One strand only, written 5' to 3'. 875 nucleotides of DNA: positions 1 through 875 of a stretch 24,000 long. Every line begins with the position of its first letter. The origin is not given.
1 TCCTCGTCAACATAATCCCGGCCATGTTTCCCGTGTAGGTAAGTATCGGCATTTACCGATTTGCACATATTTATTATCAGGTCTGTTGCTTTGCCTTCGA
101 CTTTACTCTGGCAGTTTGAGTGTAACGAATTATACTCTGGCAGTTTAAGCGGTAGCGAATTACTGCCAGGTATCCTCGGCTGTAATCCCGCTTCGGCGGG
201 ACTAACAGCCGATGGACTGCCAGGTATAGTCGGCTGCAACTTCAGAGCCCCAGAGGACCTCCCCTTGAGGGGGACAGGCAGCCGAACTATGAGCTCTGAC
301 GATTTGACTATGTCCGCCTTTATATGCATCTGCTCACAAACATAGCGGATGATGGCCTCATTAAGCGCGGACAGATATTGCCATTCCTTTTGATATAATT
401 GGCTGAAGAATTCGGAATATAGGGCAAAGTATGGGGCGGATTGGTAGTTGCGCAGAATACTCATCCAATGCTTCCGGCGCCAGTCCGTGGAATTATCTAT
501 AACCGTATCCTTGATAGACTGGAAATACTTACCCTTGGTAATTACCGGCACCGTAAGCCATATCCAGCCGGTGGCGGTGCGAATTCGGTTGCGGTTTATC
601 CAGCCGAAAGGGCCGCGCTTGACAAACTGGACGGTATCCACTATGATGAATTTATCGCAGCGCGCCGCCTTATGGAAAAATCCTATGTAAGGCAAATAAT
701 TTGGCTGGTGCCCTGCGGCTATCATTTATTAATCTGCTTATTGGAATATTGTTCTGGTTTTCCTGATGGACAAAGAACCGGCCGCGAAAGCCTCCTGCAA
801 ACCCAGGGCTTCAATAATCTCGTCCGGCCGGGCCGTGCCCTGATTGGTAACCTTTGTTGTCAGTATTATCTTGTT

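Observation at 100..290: Composite palindromic repeat element translated in-frame inside a WbqC-family gene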

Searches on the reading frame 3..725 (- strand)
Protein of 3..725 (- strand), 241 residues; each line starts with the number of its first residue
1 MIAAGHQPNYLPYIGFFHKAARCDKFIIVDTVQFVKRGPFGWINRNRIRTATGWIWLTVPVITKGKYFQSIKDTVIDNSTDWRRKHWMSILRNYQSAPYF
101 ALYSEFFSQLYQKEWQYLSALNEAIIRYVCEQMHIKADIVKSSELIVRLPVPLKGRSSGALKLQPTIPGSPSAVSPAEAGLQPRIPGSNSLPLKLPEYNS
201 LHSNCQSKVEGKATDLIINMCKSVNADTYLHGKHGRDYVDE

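Call 7: search_protein_families(library=pfam, proteins=[window:3-725:-], max_evalue=0.01)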
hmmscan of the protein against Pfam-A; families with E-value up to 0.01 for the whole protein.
window:3-725:- (241 aa): 1 family
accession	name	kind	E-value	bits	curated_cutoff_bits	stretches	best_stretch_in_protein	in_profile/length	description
PF08889.16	WbqC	-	5.2e-54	183.8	21.3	2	7-146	1-137/218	WbqC-like protein family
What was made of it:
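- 1..725 (-): WbqC-family gene. The 5' part is in the window and the 3' end runs off it. Full product is 291 aa (P0001 / MFH1226659.1). Pfam PF08889 E 5e-54 (call 7).
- On WbqC family (host gene): 183.8 bits against a cut-off of 21.3, split by the insert (call 7).
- Checked: The first stretch ends at residue 146, profile position 137 (call 7).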

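Call 14: find_homologous_proteins(query=window:3-725:-, max_evalue=1e-10)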
Query window:3-725:- (241 aa): 1270 proteins with E <= 1e-10 among 1598 candidates; the best 120 are listed.
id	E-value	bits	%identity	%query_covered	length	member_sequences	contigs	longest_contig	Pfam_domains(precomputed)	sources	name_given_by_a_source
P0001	4.3e-163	559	100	100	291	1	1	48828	PF08889.17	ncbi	ncbi:MAG: WbqC family protein [Planctomycetota bacterium]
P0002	1.8e-102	360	93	61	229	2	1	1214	PF08889.17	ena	-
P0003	6.0e-83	297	74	60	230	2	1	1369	PF08889.17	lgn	-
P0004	4.2e-81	290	51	100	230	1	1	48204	PF08889.17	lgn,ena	-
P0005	1.7e-76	275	69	60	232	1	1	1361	PF08889.17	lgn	-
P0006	2.2e-72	262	47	100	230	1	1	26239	PF08889.17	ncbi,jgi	jgi:DNA-binding ferritin-like protein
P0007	3.9e-72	261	62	61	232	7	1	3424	PF08889.17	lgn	-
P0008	7.9e-72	260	63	61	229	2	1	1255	PF08889.17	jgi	jgi:hypothetical protein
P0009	1.2e-71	260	68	61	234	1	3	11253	PF08889.17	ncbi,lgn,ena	ncbi:MAG: WbqC family protein [Planctomycetota bacterium]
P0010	7.3e-71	257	52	100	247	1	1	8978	PF08889.17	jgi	jgi:hypothetical protein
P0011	9.2e-71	257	50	100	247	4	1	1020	PF08889.17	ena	-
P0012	1.2e-70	256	50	100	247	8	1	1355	PF08889.17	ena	-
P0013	1.4e-70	256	51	100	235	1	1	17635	PF08889.17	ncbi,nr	ncbi:MAG: WbqC family protein [Planctomycetes bacterium]|nr:WbqC family protein [Planctomycetota bac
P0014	2.4e-70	255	64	59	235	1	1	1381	PF08889.17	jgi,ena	-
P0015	2.4e-70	255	50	100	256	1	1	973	PF08889.17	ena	-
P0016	3.9e-70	255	48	100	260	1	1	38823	PF08889.17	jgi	jgi:hypothetical protein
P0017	4.0e-70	255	48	100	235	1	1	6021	PF08889.17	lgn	-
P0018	5.9e-70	254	48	100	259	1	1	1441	PF08889.17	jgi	jgi:hypothetical protein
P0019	4.3e-69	251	45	100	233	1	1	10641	PF08889.17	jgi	-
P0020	4.8e-69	251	61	61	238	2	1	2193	PF08889.17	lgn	-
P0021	5.9e-69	251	48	100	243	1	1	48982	PF08889.17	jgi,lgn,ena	-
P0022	7.4e-69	250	60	60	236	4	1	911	PF08889.17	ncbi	-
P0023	1.3e-68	250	61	60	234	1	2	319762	PF08889.17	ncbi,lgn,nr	ncbi:MAG: WbqC family protein [Planctomycetes bacterium]|nr:WbqC family protein [Planctomycetota bac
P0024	3.2e-68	248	47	100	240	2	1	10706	PF08889.17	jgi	jgi:hypothetical protein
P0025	4.4e-68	248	49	100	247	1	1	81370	PF08889.17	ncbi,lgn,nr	ncbi:MAG: WbqC family protein [Planctomycetes bacterium]|nr:WbqC family protein [Planctomycetota bac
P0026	5.1e-68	248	49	100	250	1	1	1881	PF08889.17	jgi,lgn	jgi:hypothetical protein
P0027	6.4e-68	247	49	100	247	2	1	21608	PF08889.17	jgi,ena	-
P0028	1.6e-67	246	47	100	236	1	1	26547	PF08889.17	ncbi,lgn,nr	ncbi:MAG: WbqC family protein [Candidatus Omnitrophica bacterium]|nr:WbqC family protein [Candidatus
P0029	1.9e-67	246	49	100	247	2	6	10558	PF08889.17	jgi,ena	-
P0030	2.8e-67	245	49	100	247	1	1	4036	PF08889.17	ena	-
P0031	3.8e-67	245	63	59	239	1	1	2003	PF08889.17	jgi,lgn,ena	-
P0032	4.6e-67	244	64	60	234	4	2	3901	PF08889.17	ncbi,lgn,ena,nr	ncbi:MAG: WbqC family protein [Planctomycetes bacterium]|nr:WbqC family protein [Planctomycetota bac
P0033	6.0e-67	244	61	60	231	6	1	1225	PF08889.17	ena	-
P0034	7.8e-67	244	62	60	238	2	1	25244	PF08889.17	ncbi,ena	-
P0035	1.2e-66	243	48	100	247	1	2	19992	PF08889.17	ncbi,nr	ncbi:MAG: WbqC family protein [Planctomycetota bacterium]|nr:WbqC family protein [Planctomycetota ba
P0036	5.0e-66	241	62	61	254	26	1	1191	PF08889.17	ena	-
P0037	8.8e-66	240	46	100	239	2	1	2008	PF08889.17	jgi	-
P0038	2.0e-65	239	62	67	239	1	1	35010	PF08889.17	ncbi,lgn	-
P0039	6.2e-65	238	47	100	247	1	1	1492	PF08889.17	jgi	-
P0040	8.1e-65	237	47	100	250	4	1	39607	PF08889.17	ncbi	ncbi:MAG: WbqC family protein [Planctomycetota bacterium]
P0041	9.7e-65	237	44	100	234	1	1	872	PF08889.17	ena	-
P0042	1.6e-64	236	47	100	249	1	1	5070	PF08889.17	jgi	jgi:hypothetical protein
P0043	2.1e-64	236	46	100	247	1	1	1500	PF08889.17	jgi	jgi:hypothetical protein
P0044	2.7e-64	235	47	100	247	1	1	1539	PF08889.17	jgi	-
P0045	2.8e-64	235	61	61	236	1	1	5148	PF08889.17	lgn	-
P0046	3.3e-64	235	44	100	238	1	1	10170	PF08889.17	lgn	-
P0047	7.0e-64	234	61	60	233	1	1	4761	PF08889.17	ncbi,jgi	jgi:hypothetical protein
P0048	8.9e-64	234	45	100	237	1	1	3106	PF08889.17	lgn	-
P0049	1.0e-63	234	50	91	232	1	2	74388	PF08889.17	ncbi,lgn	-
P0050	1.8e-63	233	44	100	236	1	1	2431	PF08889.17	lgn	-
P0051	1.9e-63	233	61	61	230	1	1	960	PF08889.17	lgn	-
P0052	3.8e-63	232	45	100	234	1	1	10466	PF08889.17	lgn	-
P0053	5.4e-63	231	46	100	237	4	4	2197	PF08889.17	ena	-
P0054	2.9e-62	229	44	100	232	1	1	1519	PF08889.17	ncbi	-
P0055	4.9e-62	228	61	61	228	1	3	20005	PF08889.17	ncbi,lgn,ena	ncbi:MAG: WbqC family protein [Candidatus Omnitrophota bacterium]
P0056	5.8e-62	228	58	60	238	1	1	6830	PF08889.17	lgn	-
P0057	6.1e-62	228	59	60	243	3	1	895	PF08889.17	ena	-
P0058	7.5e-62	227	45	100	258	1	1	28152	PF08889.17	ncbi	-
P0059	1.5e-61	226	44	100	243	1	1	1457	PF08889.17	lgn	-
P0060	2.2e-61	226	58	60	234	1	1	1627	PF08889.17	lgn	-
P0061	2.9e-61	226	56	66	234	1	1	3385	PF08889.17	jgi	-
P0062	3.5e-61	225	61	61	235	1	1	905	PF08889.17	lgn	-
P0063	3.9e-61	225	44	100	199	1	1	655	PF08889.17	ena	-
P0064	4.2e-61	225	43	100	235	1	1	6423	PF08889.17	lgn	-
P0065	5.6e-61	225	56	60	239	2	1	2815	PF08889.17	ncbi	-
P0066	1.1e-60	224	42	100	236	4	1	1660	PF08889.17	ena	-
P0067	1.3e-60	223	42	100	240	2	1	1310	PF08889.17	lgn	-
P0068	1.6e-60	223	45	100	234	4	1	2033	PF08889.17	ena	-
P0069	2.1e-60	223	68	60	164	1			PF08889.17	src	-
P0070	2.3e-60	223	50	83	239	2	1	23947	PF08889.17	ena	-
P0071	2.5e-60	222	42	100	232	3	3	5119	PF08889.17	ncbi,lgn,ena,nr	ncbi:MAG: WbqC family protein [Candidatus Omnitrophica bacterium]|nr:WbqC family protein [Candidatus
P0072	3.6e-60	222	41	100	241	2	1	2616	PF08889.17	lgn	-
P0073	4.2e-60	222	55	60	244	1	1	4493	PF08889.17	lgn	-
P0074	4.4e-60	222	44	100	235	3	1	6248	PF08889.17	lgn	-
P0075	4.9e-60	221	56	61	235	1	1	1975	PF08889.17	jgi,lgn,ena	-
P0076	7.7e-60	221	63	54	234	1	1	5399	PF08889.17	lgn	-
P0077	1.3e-59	220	58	60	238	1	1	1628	PF08889.17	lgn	-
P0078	1.5e-59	220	57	60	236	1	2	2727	PF08889.17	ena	-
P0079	1.6e-59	220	42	100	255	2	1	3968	PF08889.17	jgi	jgi:hypothetical protein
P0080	2.4e-59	219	56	61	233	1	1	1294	PF08889.17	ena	-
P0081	2.5e-59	219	57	61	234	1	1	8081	PF08889.17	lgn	-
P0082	2.6e-59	219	45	100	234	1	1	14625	PF08889.17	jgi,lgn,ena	-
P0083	3.8e-59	219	57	60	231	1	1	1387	PF08889.17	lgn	-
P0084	4.5e-59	218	42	100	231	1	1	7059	PF08889.17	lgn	-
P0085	5.1e-59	218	44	100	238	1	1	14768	PF08889.17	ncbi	-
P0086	6.6e-59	218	41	100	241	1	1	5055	PF08889.17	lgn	-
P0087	7.2e-59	218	41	100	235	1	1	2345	PF08889.17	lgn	-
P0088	8.1e-59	217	42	100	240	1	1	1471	PF08889.17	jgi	-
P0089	8.7e-59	217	57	61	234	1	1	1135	PF08889.17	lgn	-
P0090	9.9e-59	217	43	100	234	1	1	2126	PF08889.17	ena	-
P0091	1.3e-58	217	56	61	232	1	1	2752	PF08889.17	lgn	-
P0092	1.5e-58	217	56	60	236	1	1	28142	PF08889.17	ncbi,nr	ncbi:MAG: WbqC family protein [Candidatus Omnitrophica bacterium]|nr:WbqC family protein [Candidatus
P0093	1.5e-58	217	57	60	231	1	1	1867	PF08889.17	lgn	-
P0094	1.6e-58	216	42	100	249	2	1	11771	PF08889.17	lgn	-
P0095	1.8e-58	216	56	60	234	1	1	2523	PF08889.17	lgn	-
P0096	2.0e-58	216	58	61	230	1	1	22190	PF08889.17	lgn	-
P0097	2.5e-58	216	43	100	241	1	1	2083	PF08889.17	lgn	-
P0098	2.8e-58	216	56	59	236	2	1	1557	PF08889.17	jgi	-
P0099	2.8e-58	216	56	61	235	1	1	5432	PF08889.17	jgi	-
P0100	3.0e-58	216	41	100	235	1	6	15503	PF08889.17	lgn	-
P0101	3.2e-58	216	54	60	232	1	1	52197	PF08889.17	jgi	jgi:hypothetical protein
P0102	3.5e-58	215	41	100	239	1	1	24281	PF08889.17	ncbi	-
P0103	3.5e-58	215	56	60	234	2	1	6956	PF08889.17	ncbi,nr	ncbi:MAG: WbqC family protein [Planctomycetes bacterium]|nr:WbqC family protein [Planctomycetota bac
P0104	4.8e-58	215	41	100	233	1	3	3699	PF08889.17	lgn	-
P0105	4.9e-58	215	59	60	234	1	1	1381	PF08889.17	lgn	-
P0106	5.4e-58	215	58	60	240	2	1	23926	PF08889.17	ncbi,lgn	-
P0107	6.8e-58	214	41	100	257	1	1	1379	PF08889.17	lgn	-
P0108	1.2e-57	214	62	51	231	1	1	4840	PF08889.17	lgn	-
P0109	1.2e-57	214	59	61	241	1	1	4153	PF08889.17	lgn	-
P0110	1.4e-57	213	57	61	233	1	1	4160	PF08889.17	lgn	-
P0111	2.0e-57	213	53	67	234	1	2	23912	PF08889.17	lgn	-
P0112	2.4e-57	213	57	60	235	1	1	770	PF08889.17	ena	-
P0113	2.5e-57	213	57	61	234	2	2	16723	PF08889.17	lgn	-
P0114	2.9e-57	212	59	60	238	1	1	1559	PF08889.17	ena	-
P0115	2.9e-57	212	42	100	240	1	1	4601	PF08889.17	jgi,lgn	jgi:hypothetical protein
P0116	3.0e-57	212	53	60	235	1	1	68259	PF08889.17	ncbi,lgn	-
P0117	3.7e-57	212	57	60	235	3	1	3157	PF08889.17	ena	-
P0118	4.6e-57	212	41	100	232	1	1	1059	PF08889.17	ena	-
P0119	4.6e-57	212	59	59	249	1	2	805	PF08889.17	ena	-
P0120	5.0e-57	212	55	60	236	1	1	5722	PF08889.17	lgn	-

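Call 16: find_encoding_contigs(protein=P0001, flank=10000, max_places=4)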
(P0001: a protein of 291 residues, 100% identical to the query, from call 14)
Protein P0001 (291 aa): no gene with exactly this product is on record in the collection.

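Call 17: find_encoding_contigs(protein=P0002, flank=10000, max_places=4)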
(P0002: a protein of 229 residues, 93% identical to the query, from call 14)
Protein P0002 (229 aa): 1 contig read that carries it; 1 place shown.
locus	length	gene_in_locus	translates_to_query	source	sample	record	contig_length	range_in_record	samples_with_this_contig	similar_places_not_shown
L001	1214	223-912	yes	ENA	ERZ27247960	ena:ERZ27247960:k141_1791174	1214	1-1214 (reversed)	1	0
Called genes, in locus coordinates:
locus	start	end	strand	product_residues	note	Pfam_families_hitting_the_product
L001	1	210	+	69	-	?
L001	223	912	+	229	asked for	PF08889:WbqC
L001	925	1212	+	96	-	?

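Call 43: search_solved_structures(query=P0001, max_evalue=1, show_alignments=1)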
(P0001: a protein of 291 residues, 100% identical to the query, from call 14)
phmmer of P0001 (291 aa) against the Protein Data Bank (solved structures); distinct sequences matched with E-value up to 1: 0.
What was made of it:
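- Tried and rejected: No PDB chain matches WbqC by sequence (call 43).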

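Call 60: predict_structure(alignment_id=A6)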
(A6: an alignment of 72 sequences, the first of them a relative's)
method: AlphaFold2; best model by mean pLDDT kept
length: 291 residues; sequences in the alignment: 72
mean_pLDDT: 84.1   pTM: 0.80
mean pLDDT of the five models: 84.1, 83.6, 83.2, 83.0, 79.7
residues with pLDDT >= 90: 201; 70-90: 25; 50-70: 23; < 50: 42
segments of 3 or more residues with pLDDT < 50: 159-191, 198-206
pLDDT, mean of each block of 10 residues (from residue 1): 96 96 97 72 85 96 82 95 98 98 98 97 98 97 86 61 37 33 38 52 56 94 98 93 98 96 97 98 95 85
secondary structure, 60 per line:
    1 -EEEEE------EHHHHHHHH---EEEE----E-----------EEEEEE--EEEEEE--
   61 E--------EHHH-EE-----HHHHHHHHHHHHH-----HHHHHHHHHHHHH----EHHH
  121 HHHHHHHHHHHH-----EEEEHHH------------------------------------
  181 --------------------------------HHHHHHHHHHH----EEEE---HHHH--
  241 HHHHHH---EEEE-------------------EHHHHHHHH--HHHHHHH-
elements in order: E2-6 H14-21 E25-28 E45-50 E53-58 H82-94 H100-112 H118-132 E138-141 H213-223 E228-231 H235-238 H241-246 E250-253 H274-281 H284-290
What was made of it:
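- The insert, residues 147-208, has pLDDT 33-61 and sits between strand 138-141 and helix 213-223 (call 60).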

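Call 66: list_cluster_members(proteins=[P0001, P0121, P0122, P0002])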
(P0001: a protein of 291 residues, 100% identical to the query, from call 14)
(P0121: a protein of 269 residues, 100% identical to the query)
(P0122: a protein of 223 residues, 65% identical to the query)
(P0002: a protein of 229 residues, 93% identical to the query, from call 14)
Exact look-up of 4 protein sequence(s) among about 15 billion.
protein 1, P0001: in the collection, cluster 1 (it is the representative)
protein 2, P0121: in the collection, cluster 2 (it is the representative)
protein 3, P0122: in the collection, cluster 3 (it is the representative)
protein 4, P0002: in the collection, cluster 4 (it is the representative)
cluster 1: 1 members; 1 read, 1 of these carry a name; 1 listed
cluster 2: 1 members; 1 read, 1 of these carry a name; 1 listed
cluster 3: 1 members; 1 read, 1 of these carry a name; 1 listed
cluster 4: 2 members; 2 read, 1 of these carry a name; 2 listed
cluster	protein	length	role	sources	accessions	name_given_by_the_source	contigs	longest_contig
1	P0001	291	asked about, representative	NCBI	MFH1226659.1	MAG: WbqC family protein [Planctomycetota bacterium]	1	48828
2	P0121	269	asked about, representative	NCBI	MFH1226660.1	MAG: TIGR03936 family radical SAM-associated protein [Planctomycetota bacterium]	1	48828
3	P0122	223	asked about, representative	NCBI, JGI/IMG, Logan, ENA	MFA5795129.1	MAG: TIGR03936 family radical SAM-associated protein [Candidatus Brocadiia bacterium]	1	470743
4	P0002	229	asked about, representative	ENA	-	-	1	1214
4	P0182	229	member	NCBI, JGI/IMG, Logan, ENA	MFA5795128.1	MAG: WbqC family protein [Candidatus Brocadiia bacterium]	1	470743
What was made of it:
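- Checked: The exact full-length protein is P0001 (291 aa, NCBI MFH1226659.1, MAG Planctomycetota bacterium; calls 14, 66).
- NCBI annotates both genes as intact proteins (call 66).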

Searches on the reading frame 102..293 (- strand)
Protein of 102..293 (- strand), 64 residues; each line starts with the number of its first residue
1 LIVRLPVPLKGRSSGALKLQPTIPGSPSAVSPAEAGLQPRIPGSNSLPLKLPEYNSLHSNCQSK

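Call 77: search_protein_representatives(protein=window:102-293:-)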
Query: 64 residues. Proteins with E-value up to 0.001 (for the whole library): 6; up to 1e-10: 1; up to 1e-30: 0. The best 6 are listed.
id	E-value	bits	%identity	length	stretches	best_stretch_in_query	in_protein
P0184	6.9e-12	61.0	65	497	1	1-64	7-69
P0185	5.6e-09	51.9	36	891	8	31-55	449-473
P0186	5.7e-09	51.8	81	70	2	17-57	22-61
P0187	5.3e-06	42.5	71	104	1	18-56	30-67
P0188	1.4e-04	38.0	35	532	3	17-55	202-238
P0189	3.6e-04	36.7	79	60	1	9-37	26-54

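Call 79: find_encoding_contigs(protein=P0184, flank=3000, max_places=3)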
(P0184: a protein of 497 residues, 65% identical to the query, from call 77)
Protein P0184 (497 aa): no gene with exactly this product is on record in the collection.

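Call 80: find_encoding_contigs(protein=P0187, flank=5000, max_places=3)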
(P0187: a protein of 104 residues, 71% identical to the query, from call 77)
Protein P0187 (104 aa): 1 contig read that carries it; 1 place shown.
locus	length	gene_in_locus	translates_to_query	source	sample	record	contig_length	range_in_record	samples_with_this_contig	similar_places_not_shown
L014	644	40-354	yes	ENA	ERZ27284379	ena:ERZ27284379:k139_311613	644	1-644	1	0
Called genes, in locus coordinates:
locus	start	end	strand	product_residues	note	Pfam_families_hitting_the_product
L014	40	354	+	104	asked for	-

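Call 81: find_encoding_contigs(protein=P0186, flank=5000, max_places=3)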
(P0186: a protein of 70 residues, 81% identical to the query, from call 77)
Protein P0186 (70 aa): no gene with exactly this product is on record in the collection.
